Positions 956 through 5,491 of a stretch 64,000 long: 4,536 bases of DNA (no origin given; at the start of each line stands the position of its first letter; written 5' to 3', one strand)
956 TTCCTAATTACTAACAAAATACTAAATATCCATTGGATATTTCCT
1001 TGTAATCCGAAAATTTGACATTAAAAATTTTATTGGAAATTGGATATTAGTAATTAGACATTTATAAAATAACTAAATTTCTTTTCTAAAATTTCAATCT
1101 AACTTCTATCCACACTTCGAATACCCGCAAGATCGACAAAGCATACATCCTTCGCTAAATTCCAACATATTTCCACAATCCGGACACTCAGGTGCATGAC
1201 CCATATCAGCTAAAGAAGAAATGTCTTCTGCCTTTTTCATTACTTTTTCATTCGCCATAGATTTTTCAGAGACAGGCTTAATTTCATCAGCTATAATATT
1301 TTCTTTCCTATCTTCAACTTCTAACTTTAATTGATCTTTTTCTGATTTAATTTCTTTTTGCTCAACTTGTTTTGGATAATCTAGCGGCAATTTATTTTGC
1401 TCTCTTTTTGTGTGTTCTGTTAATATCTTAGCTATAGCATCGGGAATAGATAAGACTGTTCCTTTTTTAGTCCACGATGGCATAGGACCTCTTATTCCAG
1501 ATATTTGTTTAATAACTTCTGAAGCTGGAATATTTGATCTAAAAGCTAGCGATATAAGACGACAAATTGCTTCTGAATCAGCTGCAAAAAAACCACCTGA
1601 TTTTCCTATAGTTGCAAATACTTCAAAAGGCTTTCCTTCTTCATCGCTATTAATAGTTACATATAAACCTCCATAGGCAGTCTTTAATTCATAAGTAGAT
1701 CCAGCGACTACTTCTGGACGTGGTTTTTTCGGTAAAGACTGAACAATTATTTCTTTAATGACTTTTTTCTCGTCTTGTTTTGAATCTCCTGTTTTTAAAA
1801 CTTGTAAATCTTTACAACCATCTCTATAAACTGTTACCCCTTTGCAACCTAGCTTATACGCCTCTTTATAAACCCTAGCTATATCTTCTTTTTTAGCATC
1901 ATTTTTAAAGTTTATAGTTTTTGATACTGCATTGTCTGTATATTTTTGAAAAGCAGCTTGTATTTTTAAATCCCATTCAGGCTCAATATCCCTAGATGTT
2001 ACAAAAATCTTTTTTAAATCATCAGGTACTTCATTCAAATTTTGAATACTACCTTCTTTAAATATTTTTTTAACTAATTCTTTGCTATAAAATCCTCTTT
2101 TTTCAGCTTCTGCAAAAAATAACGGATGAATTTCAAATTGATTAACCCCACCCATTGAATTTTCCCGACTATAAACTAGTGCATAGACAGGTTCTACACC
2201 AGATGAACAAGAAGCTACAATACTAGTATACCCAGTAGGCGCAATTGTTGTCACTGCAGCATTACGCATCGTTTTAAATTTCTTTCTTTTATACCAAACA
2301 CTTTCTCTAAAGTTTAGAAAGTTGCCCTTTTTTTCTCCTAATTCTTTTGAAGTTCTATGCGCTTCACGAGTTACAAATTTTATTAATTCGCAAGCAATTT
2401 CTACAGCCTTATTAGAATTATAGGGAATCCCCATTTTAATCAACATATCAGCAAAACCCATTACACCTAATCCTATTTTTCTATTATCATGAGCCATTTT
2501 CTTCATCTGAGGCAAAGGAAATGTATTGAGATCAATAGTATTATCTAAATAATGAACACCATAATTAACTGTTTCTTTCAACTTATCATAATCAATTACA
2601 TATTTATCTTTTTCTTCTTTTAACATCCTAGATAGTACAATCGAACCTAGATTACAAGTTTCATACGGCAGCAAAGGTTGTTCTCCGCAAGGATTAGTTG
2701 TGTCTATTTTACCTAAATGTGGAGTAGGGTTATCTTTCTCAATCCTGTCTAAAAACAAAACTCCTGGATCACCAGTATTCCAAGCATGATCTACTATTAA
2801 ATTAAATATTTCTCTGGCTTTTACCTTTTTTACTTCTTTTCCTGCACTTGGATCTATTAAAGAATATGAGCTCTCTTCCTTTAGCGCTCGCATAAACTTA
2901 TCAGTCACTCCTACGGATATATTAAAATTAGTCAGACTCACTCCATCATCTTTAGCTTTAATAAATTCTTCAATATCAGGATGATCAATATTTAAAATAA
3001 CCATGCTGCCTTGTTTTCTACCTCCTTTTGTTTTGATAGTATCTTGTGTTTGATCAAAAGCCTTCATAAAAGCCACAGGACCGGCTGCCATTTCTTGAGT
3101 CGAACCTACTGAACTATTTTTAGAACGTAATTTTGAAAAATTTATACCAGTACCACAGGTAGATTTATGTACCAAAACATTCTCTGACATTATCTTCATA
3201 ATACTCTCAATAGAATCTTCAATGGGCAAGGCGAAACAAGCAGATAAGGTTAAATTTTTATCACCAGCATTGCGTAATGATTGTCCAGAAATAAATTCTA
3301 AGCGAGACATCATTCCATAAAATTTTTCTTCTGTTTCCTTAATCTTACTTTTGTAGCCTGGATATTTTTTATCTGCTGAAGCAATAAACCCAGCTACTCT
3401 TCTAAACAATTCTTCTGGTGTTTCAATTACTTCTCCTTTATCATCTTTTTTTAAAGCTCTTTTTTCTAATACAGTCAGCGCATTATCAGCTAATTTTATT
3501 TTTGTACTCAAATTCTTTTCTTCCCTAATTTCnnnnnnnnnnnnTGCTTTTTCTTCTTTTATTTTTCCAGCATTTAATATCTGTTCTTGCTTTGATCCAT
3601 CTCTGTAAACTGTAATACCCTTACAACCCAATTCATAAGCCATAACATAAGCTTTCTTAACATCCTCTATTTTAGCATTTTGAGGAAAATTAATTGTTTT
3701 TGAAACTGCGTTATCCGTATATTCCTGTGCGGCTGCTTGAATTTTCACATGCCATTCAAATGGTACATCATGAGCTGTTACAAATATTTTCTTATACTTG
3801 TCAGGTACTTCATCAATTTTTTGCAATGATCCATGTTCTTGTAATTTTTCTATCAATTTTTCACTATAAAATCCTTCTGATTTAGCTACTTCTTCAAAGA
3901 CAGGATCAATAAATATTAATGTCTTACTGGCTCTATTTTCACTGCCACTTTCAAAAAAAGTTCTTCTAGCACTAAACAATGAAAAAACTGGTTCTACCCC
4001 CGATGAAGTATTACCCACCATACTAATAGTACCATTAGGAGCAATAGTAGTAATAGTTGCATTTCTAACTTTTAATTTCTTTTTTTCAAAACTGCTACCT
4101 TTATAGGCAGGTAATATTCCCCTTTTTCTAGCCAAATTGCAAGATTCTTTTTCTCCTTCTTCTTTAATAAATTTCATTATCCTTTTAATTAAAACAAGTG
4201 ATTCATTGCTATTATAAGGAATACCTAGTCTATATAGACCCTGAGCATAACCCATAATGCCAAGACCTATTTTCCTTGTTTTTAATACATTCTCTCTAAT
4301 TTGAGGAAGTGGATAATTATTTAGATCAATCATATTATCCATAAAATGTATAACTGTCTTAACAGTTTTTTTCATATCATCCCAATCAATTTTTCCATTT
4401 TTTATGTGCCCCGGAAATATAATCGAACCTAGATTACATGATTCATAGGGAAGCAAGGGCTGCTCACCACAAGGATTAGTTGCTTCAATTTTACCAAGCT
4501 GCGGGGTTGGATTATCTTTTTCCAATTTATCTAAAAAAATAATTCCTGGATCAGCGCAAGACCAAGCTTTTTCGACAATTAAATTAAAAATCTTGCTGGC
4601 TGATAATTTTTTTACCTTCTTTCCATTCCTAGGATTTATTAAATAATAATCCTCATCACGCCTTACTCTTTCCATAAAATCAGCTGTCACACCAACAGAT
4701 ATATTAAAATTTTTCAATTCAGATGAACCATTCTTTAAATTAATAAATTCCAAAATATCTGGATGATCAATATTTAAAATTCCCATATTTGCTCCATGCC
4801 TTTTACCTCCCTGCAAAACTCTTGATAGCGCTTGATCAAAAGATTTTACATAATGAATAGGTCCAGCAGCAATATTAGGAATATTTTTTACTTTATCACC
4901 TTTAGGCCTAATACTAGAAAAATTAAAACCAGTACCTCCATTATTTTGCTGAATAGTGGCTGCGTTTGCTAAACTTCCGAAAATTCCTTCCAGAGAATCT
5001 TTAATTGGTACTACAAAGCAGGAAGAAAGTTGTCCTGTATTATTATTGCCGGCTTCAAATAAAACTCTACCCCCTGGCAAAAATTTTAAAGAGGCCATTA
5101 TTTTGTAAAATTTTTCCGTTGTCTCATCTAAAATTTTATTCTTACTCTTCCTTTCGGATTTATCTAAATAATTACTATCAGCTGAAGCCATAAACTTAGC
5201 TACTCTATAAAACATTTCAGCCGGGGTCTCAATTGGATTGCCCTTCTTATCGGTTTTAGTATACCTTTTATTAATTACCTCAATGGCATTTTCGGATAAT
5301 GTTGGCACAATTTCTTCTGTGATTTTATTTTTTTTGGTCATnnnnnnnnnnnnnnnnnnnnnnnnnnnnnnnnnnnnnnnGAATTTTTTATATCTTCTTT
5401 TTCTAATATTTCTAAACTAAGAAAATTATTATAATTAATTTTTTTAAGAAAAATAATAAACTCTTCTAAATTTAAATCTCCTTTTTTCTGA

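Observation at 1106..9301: Three class II (B12-dependent) ribonucleotide reductase cores in one operon: two fused in tandem in a 1424-aa polypeptide, one stand-alone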

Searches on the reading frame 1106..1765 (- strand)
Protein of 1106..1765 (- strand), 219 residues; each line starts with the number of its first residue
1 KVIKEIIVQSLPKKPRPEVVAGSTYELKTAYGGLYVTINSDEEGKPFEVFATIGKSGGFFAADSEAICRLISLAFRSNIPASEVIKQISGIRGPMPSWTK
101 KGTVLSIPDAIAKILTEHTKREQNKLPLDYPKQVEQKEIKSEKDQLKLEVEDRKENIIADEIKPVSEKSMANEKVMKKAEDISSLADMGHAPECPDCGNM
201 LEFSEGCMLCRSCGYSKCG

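Call 56: search_protein_families(library=ncbifam, proteins=[window:1106-1765:-], max_evalue=0.00001)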
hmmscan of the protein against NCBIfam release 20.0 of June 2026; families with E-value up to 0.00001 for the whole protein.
window:1106-1765:- (219 aa): 2 families
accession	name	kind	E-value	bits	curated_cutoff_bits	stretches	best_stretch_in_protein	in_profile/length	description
NF006417.0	PRK08665.1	equivalog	4.3e-49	167.4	961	1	10-219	593-759/759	vitamin B12-dependent ribonucleotide reductase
NF005122.0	PRK06556.1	equivalog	1.3e-14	52.9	859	1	18-216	748-956/960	vitamin B12-dependent ribonucleotide reductase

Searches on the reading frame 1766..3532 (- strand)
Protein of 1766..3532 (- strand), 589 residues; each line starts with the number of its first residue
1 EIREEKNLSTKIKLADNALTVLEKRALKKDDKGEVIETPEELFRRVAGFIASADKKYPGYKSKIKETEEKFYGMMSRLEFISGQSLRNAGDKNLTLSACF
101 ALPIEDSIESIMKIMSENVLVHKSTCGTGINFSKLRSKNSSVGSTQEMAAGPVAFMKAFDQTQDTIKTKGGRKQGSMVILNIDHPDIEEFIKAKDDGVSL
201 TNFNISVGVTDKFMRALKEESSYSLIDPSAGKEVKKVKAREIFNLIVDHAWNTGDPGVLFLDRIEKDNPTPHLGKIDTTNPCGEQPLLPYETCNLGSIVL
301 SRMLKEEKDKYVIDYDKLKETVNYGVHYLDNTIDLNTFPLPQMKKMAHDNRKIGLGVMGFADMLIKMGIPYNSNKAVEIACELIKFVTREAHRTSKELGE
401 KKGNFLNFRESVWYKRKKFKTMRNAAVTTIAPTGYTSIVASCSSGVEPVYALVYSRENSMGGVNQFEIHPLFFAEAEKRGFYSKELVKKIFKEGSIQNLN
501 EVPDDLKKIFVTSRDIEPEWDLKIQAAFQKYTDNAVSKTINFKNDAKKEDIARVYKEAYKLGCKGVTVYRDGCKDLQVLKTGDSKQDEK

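Call 56: search_protein_families(library=ncbifam, proteins=[window:1766-3532:-], max_evalue=0.00001)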
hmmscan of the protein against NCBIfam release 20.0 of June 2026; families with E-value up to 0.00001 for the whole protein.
window:1766-3532:- (589 aa): 21 families
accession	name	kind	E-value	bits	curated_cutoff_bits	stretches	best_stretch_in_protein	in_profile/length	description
NF006417.0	PRK08665.1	equivalog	1.6e-249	830.2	961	1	7-588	5-582/759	vitamin B12-dependent ribonucleotide reductase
NF005010.0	PRK06406.1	subfamily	4.4e-207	689.9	1125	2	62-587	214-733/771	vitamin B12-dependent ribonucleotide reductase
TIGR02504.1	NrdJ_Z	equivalog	7e-193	642.5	399.95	1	19-579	2-606/606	adenosylcobalamin-dependent ribonucleoside-diphosphate reductase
NF006207.0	PRK08332.1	equivalog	2.1e-122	409.8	2400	3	418-582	1403-1565/1684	vitamin B12-dependent ribonucleotide reductase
TIGR02506.1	NrdE_NrdA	equivalog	2.1e-96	323.8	341.05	2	20-415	5-429/616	ribonucleoside-diphosphate reductase subunit alpha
NF005122.0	PRK06556.1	equivalog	4.6e-95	319.2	859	3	198-410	283-492/960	vitamin B12-dependent ribonucleotide reductase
NF005991.0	PRK08115.1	equivalog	5.4e-79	266.2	854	2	234-581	430-779/858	vitamin B12-dependent ribonucleotide reductase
NF006577.0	PRK09102.1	equivalog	2.9e-75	253.7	620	1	37-567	42-565/604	ribonucleoside-diphosphate reductase subunit alpha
NF005401.0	PRK06948.1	subfamily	8.7e-75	252.5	906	1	38-581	32-592/604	ribonucleotide reductase-like protein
NF005544.0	PRK07207.1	equivalog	2.3e-74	250.7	965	3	232-415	538-722/965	ribonucleoside-diphosphate reductase subunit alpha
NF005101.0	PRK06539.1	equivalog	4.4e-73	246.6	988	3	233-415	392-574/822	ribonucleoside-diphosphate reductase subunit alpha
NF005736.0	PRK07562.1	equivalog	3.6e-69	233.5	1737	3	198-410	392-602/1222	vitamin B12-dependent ribonucleotide reductase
NF009029.0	PRK12365.1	equivalog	2.1e-58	198.2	1350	3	232-414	621-803/1046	ribonucleoside-diphosphate reductase subunit alpha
NF005483.0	PRK07088.1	equivalog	9.7e-56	189.3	1214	2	17-235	161-379/764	ribonucleoside-diphosphate reductase subunit alpha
NF006665.0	PRK09209.1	equivalog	7.6e-52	176.6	1057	2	15-236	157-375/761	ribonucleoside-diphosphate reductase subunit alpha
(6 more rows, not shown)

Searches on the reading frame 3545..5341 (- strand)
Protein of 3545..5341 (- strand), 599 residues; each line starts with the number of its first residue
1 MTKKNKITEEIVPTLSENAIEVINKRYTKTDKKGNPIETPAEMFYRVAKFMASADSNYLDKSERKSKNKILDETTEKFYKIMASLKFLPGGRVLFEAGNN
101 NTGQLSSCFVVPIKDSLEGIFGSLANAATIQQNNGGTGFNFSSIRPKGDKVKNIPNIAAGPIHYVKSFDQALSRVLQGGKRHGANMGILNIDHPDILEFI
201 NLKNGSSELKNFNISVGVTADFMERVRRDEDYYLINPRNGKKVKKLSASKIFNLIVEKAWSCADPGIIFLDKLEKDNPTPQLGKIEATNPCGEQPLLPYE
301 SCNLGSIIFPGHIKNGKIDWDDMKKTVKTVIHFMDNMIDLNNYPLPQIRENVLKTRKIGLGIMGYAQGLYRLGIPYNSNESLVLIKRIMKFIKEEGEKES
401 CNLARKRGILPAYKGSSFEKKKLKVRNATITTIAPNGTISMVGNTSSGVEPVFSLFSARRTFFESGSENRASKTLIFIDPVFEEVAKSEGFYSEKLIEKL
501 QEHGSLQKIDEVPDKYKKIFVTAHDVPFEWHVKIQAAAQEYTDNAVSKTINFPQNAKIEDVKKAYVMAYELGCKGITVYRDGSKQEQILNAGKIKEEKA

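Call 56: search_protein_families(library=ncbifam, proteins=[window:3545-5341:-], max_evalue=0.00001)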
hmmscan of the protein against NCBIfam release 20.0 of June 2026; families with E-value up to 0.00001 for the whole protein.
window:3545-5341:- (599 aa): 21 families
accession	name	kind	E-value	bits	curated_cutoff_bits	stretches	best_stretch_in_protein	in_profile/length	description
NF006417.0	PRK08665.1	equivalog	2.3e-242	806.5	961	1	10-598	7-582/759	vitamin B12-dependent ribonucleotide reductase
NF005010.0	PRK06406.1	subfamily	5.2e-214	712.8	1125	2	65-597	210-733/771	vitamin B12-dependent ribonucleotide reductase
TIGR02504.1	NrdJ_Z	equivalog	1.8e-191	637.8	399.95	1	20-589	2-606/606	adenosylcobalamin-dependent ribonucleoside-diphosphate reductase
NF006207.0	PRK08332.1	equivalog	3.9e-123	412.2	2400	4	419-590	1400-1563/1684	vitamin B12-dependent ribonucleotide reductase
TIGR02506.1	NrdE_NrdA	equivalog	2e-91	307.3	341.05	2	20-420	4-429/616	ribonucleoside-diphosphate reductase subunit alpha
NF005122.0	PRK06556.1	equivalog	2.2e-88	297.1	859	3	209-414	285-491/960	vitamin B12-dependent ribonucleotide reductase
NF005991.0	PRK08115.1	equivalog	1.3e-79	268.2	854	3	243-420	430-610/858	vitamin B12-dependent ribonucleotide reductase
NF006577.0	PRK09102.1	equivalog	5.8e-73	246.1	620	1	72-587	59-575/604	ribonucleoside-diphosphate reductase subunit alpha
NF005544.0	PRK07207.1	equivalog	4.7e-70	236.5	965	3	241-422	538-724/965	ribonucleoside-diphosphate reductase subunit alpha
NF005101.0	PRK06539.1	equivalog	1.4e-69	235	988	3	21-246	154-369/822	ribonucleoside-diphosphate reductase subunit alpha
NF005401.0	PRK06948.1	subfamily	3.5e-68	230.7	906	2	38-461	31-487/604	ribonucleotide reductase-like protein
NF005736.0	PRK07562.1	equivalog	1.4e-62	211.6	1737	3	210-415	395-602/1222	vitamin B12-dependent ribonucleotide reductase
NF009029.0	PRK12365.1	equivalog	8.5e-55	186.2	1350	3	241-423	621-807/1046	ribonucleoside-diphosphate reductase subunit alpha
NF005483.0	PRK07088.1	equivalog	3.6e-53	180.8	1214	2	17-254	160-389/764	ribonucleoside-diphosphate reductase subunit alpha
NF006279.0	PRK08447.1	equivalog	3.3e-52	177.9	1082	2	20-246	142-358/789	ribonucleoside-diphosphate reductase subunit alpha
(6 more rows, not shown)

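Call 65: search_protein_representatives(protein=window:3545-5341:-)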
Query: 599 residues. Proteins with E-value up to 0.001 (for the whole library): 21862; up to 1e-10: 14852; up to 1e-30: 7177. The best 150 are listed.
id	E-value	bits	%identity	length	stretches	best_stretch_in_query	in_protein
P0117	0.0e+00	1141.4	48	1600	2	15-588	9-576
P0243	0.0e+00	1094.1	46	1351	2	11-595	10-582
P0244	8.5e-266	899.6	54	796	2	4-592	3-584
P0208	3.5e-187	640.0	50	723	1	7-594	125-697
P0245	6.9e-183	625.9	51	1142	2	136-593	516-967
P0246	4.6e-182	623.1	49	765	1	13-592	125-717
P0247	4.7e-181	619.8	51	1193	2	136-595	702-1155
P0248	6.8e-181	619.3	51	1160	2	289-593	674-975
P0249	1.3e-180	618.3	52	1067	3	37-298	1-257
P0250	4.9e-179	613.1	52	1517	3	288-596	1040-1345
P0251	1.6e-178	611.4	50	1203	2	175-592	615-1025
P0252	1.7e-176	604.8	50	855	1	12-596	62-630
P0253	1.9e-176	604.6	50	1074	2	290-598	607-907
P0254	2.4e-176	604.3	49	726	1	3-592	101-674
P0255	9.9e-175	598.9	47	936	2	3-595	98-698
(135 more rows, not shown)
